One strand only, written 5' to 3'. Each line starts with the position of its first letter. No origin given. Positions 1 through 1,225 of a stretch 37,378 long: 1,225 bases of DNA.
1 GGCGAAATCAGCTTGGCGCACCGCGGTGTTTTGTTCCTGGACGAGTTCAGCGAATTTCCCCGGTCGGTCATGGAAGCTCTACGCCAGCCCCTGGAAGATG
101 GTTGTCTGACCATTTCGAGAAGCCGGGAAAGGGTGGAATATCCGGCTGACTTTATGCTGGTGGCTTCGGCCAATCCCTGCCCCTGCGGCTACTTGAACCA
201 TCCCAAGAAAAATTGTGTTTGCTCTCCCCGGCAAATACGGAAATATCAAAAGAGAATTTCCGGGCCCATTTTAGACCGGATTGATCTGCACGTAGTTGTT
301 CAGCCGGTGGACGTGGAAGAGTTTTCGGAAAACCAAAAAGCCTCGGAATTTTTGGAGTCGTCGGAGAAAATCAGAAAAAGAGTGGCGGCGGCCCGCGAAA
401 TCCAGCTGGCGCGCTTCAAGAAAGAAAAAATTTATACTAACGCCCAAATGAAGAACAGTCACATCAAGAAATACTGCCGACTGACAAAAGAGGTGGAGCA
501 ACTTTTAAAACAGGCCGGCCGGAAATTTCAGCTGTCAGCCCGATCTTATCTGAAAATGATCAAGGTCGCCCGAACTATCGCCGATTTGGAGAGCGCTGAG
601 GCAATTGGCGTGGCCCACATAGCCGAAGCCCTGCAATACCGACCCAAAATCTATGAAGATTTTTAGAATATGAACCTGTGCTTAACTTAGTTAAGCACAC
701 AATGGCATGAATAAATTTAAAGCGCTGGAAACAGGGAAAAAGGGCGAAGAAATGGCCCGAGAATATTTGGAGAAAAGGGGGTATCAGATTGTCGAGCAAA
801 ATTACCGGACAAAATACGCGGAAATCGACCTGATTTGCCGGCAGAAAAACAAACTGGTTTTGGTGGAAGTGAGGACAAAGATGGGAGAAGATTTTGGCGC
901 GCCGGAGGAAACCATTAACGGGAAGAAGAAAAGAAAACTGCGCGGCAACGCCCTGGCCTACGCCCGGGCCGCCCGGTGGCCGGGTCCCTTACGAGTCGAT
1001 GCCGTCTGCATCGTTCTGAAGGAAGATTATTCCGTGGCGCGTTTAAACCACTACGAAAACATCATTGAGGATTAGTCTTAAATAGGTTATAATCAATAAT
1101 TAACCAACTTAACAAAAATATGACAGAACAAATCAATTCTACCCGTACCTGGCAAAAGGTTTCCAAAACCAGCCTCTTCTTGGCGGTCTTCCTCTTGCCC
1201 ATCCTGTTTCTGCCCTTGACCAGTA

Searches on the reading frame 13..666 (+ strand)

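Call 79: search_protein_families(library=pfam, proteins=[window:13-666:+], max_evalue=0.001)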
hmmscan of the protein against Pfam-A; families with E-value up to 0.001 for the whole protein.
window:13-666:+ (217 aa): 4 families
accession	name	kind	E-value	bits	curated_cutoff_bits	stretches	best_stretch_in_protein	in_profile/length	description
PF01078.27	Mg_chelatase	-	4.5e-44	150.8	20.3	1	2-102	105-205/207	Magnesium chelatase, subunit ChlI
PF13335.12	Mg_chelatase_C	-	2.5e-33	115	26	1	115-210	2-94/94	Magnesium chelatase, subunit ChlI C-terminal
PF07728.20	AAA_5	-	1.1e-05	25.9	22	1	5-57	68-125/139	AAA domain (dynein-related subfamily)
PF00493.29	MCM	-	0.00023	20.8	23.3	1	1-98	119-206/224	MCM P-loop domain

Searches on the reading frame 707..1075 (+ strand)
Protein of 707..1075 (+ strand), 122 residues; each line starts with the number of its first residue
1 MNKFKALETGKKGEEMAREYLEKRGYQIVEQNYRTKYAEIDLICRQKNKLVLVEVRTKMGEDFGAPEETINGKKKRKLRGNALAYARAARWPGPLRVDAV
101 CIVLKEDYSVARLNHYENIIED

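Call 79: search_protein_families(library=pfam, proteins=[window:707-1075:+], max_evalue=0.001)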
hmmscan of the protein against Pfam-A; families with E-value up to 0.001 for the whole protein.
window:707-1075:+ (122 aa): 2 families
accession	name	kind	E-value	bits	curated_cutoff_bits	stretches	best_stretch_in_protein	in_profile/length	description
PF02021.23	UPF0102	-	3.7e-24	85.3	23.6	1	13-102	1-80/80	Uncharacterised protein family UPF0102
PF08378.17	NERD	-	2.2e-08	35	22.1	1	10-84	2-82/111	Nuclease-related domain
